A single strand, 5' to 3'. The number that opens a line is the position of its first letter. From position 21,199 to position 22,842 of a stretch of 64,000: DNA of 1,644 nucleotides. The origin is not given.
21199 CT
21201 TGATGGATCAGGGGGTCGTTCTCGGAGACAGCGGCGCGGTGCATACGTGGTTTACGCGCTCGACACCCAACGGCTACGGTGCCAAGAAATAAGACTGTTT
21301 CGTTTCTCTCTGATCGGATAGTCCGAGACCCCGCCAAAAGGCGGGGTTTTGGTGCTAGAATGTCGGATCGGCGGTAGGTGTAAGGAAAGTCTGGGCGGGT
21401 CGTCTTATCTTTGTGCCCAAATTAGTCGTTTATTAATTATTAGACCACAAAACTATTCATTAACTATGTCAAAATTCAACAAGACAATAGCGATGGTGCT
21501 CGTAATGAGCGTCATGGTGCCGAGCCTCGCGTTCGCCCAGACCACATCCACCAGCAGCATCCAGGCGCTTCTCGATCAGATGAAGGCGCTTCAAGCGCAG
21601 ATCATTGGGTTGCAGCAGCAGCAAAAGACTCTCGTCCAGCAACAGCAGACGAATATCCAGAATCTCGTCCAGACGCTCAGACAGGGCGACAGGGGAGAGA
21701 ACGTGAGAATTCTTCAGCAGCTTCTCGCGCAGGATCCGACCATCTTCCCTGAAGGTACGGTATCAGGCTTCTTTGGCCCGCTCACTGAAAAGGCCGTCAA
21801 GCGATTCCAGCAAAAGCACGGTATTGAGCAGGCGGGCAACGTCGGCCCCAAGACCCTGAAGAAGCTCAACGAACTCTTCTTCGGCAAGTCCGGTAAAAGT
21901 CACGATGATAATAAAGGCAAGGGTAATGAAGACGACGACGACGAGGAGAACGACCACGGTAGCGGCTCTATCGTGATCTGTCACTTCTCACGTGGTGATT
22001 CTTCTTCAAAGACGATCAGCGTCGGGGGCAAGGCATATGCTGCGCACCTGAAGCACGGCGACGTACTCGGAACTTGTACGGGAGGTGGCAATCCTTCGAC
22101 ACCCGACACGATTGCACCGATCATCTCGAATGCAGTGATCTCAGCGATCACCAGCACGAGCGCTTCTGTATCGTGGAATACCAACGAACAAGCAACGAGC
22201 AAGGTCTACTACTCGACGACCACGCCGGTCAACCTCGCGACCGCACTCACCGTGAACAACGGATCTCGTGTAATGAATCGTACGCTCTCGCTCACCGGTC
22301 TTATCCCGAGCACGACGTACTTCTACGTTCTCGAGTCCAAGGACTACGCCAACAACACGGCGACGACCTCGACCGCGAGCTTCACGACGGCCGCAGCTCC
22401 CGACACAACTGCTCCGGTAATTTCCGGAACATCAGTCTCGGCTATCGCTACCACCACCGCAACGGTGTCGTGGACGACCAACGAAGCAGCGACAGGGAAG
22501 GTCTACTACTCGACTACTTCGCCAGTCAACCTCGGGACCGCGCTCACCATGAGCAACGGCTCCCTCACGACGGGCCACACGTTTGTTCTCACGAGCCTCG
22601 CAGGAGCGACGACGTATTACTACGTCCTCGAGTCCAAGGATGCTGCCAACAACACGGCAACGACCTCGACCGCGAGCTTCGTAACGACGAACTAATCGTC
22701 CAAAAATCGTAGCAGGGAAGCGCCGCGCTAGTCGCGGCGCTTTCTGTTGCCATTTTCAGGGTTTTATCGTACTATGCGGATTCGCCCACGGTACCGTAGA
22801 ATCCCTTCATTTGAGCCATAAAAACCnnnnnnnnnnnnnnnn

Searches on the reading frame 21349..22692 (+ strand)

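Call 14: search_protein_families(library=pfam, proteins=[window:21349-22692:+], max_evalue=0.01)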
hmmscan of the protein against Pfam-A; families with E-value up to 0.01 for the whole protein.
window:21349-22692:+ (448 aa): 4 families
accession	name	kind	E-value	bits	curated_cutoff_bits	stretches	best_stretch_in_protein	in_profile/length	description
PF01471.23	PG_binding_1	-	6.9e-14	52.2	23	1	115-173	1-57/57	Putative peptidoglycan binding domain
PF16656.11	Pur_ac_phosph_N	-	1.1e-12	48.8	30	2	264-347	8-93/93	Purple acid Phosphatase, N-terminal domain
PF25814.1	fn3_SORL1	-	0.00028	21.3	27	0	257-292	3-38/90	SORL1-like, fn3 domain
PF00041.27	fn3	-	0.001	19.6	25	1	260-329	4-67/84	Fibronectin type III domain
